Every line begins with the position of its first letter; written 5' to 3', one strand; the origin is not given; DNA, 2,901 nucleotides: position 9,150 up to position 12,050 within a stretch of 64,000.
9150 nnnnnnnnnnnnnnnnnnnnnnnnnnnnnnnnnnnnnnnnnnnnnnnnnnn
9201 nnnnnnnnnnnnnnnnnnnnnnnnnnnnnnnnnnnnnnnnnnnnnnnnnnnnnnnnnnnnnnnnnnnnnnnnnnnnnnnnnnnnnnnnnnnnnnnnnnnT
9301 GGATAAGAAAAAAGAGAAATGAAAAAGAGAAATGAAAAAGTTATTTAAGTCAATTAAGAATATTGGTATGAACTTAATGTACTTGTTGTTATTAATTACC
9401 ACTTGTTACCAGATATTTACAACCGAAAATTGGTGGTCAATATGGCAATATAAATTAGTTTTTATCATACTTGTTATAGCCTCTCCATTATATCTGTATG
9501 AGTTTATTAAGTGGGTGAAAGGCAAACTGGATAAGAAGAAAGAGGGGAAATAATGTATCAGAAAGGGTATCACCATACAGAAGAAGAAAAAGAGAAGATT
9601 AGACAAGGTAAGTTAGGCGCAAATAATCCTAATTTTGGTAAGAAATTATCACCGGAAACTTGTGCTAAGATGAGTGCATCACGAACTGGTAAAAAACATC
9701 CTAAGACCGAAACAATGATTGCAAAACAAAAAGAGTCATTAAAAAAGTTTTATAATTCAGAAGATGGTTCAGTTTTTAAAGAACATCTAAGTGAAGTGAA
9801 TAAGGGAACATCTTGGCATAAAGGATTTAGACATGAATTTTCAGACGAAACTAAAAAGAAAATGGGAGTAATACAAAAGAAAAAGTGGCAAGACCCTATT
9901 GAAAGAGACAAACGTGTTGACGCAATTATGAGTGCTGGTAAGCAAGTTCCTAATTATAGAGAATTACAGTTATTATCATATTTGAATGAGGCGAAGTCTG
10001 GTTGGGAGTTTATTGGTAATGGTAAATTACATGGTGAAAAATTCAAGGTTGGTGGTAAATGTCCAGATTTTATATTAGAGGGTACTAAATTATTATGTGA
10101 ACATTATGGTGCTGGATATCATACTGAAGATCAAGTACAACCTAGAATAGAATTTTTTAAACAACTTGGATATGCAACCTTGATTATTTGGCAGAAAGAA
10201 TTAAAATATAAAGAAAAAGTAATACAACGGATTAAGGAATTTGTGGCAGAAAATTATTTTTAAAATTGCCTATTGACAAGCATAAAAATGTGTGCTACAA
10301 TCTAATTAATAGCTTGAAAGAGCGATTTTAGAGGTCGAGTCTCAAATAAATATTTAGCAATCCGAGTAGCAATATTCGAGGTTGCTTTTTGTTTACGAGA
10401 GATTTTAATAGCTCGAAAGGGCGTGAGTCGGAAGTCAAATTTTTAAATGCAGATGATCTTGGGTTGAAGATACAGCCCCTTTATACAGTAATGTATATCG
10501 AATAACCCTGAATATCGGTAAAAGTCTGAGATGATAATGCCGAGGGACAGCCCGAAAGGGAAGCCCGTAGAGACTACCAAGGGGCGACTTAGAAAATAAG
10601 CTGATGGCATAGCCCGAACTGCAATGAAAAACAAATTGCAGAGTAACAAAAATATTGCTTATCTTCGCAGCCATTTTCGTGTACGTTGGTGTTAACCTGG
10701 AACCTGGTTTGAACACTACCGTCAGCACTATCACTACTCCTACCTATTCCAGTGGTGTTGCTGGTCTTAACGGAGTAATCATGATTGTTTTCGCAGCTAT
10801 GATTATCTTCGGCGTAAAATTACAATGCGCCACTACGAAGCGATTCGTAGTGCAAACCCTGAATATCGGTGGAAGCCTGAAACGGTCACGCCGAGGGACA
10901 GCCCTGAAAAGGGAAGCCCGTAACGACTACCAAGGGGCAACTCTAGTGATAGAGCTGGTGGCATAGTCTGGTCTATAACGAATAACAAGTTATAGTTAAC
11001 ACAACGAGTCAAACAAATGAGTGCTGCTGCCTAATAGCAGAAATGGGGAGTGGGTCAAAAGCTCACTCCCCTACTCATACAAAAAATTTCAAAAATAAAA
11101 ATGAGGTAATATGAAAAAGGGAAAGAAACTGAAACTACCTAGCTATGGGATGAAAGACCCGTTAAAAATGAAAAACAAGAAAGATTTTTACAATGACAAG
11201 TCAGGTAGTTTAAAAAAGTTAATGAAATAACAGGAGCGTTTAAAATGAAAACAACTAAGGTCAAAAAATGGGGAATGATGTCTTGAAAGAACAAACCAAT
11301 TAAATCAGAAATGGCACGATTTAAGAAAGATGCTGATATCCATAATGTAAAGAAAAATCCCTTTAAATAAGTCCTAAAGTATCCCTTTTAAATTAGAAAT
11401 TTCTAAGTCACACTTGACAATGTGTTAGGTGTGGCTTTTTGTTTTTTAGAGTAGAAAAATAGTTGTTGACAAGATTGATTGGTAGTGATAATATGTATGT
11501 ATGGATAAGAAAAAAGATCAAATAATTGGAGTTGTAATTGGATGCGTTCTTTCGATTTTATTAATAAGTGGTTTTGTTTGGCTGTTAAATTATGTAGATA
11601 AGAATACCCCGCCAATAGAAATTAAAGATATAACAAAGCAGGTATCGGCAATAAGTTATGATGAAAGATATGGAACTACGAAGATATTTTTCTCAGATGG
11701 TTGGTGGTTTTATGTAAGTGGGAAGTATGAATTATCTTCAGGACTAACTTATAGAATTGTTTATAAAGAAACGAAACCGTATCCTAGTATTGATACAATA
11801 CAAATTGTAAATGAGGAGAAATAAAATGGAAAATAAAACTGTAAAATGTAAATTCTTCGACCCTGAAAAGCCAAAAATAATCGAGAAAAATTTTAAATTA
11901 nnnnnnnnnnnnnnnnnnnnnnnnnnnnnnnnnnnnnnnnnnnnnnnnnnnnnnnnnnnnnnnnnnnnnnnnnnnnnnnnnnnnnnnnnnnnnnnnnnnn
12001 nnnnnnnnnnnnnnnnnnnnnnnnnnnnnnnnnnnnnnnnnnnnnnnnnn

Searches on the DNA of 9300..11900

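Call 37: search_rna_families(source=window, start=9300, end=11900, threshold=evalue, max_evalue=5, show_alignments=2)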
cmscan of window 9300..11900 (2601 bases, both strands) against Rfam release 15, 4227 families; matches with E-value up to 5: 3.
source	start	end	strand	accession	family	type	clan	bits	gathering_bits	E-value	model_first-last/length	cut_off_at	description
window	11400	11473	+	RF02717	sno_ncR4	Gene; snRNA; snoRNA; CD-box;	-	26.4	103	0.0056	1-82/82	no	Small nucleolar RNA ncR4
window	9736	9801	+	RF00591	SNORD77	Gene; snRNA; snoRNA; CD-box;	CL00070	19.6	35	4.4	1-68/68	no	Small nucleolar RNA SNORD77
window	10323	10344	-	RF00390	TYMV_upPK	Cis-reg;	-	16.8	38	4.9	1-23/23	no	turnip yellow mosaic virus upstream pseudo-knot (TYMV_upPK)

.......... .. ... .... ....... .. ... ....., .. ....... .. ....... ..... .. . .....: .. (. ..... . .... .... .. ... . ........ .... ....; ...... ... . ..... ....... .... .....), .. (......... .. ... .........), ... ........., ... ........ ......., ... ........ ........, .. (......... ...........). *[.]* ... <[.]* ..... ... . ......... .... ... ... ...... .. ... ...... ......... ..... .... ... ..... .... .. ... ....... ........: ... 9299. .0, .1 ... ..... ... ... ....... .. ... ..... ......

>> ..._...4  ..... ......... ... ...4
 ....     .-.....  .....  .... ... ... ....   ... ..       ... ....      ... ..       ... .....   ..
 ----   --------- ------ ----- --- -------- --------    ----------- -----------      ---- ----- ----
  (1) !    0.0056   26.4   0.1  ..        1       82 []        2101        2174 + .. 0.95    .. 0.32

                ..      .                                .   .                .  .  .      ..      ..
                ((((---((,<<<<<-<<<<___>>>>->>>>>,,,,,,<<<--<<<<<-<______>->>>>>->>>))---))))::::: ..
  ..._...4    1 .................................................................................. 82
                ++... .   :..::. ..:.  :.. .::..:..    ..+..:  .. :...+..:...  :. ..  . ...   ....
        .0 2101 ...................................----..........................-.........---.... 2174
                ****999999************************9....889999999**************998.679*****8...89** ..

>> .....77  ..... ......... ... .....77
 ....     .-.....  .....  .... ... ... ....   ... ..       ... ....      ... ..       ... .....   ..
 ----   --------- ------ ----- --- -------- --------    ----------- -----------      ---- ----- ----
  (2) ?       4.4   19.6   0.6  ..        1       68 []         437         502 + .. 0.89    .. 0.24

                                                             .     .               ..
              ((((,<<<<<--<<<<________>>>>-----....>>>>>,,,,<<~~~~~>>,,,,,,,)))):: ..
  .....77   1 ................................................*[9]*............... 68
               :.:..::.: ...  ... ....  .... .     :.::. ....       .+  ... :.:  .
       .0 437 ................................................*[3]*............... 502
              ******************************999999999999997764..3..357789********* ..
